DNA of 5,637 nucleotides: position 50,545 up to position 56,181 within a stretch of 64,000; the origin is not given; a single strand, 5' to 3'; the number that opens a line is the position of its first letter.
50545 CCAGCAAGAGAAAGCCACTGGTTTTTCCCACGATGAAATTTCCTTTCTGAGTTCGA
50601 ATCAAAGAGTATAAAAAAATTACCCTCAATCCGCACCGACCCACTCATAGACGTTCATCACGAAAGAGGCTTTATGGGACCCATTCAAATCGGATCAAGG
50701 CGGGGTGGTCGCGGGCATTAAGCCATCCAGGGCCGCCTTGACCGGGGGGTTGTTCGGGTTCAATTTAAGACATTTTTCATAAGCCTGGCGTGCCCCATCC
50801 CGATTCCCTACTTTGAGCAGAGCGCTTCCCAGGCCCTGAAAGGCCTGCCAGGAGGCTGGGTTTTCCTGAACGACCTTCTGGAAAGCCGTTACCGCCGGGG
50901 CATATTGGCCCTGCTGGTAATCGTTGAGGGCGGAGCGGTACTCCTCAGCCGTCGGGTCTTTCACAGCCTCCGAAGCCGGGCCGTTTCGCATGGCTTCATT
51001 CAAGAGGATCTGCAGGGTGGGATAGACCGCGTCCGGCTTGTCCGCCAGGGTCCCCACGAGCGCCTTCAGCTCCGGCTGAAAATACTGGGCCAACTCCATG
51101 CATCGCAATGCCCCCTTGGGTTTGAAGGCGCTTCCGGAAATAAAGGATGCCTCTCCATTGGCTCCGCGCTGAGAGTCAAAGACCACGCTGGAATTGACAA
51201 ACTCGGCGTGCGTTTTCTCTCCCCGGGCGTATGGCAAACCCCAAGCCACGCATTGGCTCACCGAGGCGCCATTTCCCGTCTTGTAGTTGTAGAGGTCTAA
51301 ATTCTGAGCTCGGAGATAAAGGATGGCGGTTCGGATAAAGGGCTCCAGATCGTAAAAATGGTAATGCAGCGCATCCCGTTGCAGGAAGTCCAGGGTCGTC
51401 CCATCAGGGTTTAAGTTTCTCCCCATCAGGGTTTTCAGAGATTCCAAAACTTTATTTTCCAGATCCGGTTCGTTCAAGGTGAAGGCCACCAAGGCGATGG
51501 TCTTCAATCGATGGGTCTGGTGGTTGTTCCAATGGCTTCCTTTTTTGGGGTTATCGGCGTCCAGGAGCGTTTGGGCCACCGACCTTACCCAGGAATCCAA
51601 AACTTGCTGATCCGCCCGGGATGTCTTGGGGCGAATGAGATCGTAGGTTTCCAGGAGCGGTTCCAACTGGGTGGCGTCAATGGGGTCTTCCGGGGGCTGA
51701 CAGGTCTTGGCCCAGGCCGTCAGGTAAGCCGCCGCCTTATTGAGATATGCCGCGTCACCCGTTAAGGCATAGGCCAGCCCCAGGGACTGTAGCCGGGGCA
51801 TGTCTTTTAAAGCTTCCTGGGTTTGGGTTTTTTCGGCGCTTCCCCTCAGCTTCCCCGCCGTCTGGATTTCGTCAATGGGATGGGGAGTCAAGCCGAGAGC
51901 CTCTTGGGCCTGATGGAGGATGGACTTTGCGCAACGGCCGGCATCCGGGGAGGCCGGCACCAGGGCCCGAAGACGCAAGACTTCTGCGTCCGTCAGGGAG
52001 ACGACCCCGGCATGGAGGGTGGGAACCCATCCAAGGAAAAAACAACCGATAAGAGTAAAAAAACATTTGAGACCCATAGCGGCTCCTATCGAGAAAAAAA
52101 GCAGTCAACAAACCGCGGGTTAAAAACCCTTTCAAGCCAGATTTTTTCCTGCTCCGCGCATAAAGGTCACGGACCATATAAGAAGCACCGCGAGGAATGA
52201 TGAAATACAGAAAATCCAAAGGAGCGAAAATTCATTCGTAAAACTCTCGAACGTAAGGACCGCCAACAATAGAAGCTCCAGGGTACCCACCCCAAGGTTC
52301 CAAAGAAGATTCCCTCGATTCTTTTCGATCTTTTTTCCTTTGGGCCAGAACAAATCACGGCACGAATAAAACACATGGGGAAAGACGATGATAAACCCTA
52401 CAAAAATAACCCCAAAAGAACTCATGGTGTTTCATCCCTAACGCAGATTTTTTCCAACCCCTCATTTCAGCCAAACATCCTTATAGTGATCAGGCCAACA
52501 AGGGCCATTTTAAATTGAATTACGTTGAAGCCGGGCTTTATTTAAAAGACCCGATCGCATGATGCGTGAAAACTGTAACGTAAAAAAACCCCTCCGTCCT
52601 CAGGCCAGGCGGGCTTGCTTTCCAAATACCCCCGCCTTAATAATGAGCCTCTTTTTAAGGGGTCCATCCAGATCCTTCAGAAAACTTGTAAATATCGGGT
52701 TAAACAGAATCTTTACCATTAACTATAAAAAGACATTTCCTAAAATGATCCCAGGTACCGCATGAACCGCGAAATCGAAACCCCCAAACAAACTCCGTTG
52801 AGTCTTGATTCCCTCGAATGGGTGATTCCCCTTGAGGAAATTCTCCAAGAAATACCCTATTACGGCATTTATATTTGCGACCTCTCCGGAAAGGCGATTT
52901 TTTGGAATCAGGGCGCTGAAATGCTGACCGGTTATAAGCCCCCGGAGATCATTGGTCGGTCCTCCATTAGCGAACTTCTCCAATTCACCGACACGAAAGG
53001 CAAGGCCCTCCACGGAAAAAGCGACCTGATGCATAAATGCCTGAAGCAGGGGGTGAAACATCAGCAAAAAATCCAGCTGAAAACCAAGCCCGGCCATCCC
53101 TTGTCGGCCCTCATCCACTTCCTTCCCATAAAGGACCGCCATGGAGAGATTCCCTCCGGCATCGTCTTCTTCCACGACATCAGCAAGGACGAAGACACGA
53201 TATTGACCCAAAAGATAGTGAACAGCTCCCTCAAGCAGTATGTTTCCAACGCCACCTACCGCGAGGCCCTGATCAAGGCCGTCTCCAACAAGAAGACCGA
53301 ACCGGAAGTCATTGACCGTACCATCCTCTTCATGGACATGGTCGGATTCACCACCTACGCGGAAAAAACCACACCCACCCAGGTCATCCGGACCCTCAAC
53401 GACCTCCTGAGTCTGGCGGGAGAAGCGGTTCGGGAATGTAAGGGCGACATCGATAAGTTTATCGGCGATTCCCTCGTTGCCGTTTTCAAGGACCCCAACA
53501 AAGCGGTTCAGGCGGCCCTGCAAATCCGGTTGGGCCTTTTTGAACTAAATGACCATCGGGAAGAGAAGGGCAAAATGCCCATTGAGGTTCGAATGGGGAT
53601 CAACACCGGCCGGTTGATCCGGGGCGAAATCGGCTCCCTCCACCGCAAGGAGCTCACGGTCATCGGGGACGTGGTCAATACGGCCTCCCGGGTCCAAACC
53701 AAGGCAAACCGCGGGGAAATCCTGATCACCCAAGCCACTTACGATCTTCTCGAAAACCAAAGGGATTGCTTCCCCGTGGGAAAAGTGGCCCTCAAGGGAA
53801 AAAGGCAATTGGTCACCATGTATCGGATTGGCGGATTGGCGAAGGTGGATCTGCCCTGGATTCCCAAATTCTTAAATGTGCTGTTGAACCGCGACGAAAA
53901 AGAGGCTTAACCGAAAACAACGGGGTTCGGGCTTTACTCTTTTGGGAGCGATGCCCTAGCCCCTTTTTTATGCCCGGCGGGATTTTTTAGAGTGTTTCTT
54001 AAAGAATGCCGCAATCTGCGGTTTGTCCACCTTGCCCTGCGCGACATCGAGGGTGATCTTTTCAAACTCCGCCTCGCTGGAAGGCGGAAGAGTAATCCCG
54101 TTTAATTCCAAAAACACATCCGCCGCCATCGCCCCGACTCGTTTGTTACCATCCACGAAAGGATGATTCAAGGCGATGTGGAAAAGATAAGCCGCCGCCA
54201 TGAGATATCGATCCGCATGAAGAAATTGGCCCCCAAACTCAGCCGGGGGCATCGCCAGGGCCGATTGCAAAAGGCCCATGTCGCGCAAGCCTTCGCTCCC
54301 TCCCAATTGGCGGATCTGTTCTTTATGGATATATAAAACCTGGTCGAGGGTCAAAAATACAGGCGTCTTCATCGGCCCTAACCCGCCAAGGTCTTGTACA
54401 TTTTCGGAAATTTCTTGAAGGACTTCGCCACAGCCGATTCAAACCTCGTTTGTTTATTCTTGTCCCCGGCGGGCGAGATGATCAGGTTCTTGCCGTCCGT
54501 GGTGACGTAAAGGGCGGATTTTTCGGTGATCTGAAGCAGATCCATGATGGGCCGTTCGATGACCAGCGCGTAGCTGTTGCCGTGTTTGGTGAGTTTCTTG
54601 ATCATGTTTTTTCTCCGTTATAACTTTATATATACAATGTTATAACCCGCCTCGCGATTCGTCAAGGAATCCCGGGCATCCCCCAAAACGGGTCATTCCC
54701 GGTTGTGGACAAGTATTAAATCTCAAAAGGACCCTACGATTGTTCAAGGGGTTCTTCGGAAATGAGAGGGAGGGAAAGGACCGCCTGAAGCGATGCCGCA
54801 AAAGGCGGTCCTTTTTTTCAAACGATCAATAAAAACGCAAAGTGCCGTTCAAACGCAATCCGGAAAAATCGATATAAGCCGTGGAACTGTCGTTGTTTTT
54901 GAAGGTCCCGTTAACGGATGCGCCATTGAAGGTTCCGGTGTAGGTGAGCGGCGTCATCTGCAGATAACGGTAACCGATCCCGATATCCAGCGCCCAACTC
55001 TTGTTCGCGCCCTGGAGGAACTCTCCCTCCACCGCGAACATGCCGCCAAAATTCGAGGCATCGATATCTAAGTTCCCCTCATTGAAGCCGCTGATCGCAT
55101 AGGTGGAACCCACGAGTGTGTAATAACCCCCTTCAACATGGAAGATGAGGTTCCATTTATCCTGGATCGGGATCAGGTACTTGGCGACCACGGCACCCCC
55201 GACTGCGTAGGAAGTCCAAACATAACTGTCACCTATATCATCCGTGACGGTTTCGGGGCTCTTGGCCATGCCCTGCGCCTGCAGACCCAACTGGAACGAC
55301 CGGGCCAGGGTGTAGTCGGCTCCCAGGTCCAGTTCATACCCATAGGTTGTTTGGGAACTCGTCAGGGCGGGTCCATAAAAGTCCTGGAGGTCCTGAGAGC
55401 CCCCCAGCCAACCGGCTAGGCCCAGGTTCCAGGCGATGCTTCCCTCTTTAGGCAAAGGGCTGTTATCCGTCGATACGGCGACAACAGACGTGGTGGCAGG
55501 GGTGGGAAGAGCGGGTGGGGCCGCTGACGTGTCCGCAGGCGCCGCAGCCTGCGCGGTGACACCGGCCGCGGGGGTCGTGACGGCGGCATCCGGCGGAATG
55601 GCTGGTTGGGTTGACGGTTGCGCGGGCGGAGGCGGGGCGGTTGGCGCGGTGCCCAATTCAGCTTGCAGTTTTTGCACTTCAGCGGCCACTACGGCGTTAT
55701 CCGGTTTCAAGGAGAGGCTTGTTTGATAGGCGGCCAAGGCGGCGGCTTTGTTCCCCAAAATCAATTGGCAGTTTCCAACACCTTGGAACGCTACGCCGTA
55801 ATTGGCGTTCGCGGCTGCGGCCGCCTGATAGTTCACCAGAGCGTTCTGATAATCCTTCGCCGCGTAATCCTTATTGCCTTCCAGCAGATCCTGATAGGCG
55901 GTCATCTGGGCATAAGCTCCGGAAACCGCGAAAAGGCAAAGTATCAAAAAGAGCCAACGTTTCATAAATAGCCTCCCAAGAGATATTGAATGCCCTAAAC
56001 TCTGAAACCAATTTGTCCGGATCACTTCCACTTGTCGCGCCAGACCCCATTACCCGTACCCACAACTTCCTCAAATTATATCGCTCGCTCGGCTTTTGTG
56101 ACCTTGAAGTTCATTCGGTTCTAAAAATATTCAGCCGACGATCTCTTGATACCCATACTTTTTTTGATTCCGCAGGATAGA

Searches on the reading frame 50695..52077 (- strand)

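Call 68: search_protein_families(library=pfam, proteins=[window:50695-52077:-], max_evalue=0.001)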
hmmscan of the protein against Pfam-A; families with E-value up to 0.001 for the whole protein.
window:50695-52077:- (460 aa): 11 families
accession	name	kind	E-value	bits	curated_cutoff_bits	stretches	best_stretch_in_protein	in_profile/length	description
PF05426.18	Alginate_lyase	-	2.6e-31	109.6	22.2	1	63-289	28-274/275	Alginate lyase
PF07719.23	TPR_2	-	2.3e-09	37.1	27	1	412-443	3-34/34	Tetratricopeptide repeat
PF00515.34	TPR_1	-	1.8e-08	34.3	27.8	1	411-443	2-34/34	Tetratricopeptide repeat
PF14559.12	TPR_19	-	2.2e-08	34.7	25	1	388-450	3-65/68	Tetratricopeptide repeat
PF13181.12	TPR_8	-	1.1e-07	31.9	25.7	1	412-443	3-34/34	Tetratricopeptide repeat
PF13174.12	TPR_6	-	2.7e-07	31.2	26.3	0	380-409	4-33/33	Tetratricopeptide repeat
PF13428.12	TPR_14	-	3e-07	30.9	23.5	1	411-448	2-39/44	Tetratricopeptide repeat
PF13432.12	TPR_16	-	1.8e-06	28.7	32.7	1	381-444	2-65/65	Tetratricopeptide repeat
PF13414.12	TPR_11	-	8.9e-05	22.5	26.8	0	387-424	5-42/42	TPR repeat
PF23914.1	TPR_CcmH_CycH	-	0.00011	22.5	42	0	404-448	44-88/158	Cytochrome c-type biogenesis protein H TPR domain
PF13431.12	TPR_17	-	0.00016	22.1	24.4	0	398-431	1-34/34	Tetratricopeptide repeat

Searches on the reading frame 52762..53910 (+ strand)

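Call 68: search_protein_families(library=pfam, proteins=[window:52762-53910:+], max_evalue=0.001)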
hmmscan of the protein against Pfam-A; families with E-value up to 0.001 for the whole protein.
window:52762-53910:+ (382 aa): 4 families
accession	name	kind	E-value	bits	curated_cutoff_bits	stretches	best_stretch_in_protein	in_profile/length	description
PF00211.25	Guanylate_cyc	-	2.7e-29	102.5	21.9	1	187-352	10-178/183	Adenylate and Guanylate cyclase catalytic domain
PF13426.13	PAS_9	-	3.3e-13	50.3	27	1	35-141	3-102/103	PAS domain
PF00989.32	PAS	-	2.4e-07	31.2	22.6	1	35-140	13-113/113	PAS fold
PF08448.16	PAS_4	-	1.7e-05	25.4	23.1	1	35-141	7-106/110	PAS fold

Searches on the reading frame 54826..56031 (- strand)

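Call 68: search_protein_families(library=pfam, proteins=[window:54826-56031:-], max_evalue=0.001)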
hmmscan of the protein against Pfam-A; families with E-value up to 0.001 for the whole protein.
window:54826-56031:- (401 aa): 2 families
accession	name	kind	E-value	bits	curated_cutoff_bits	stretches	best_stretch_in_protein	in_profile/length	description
PF00515.34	TPR_1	-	7.5e-05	22.8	27.8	0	85-112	7-34/34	Tetratricopeptide repeat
PF07719.23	TPR_2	-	0.00046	20.5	27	0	85-112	7-34/34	Tetratricopeptide repeat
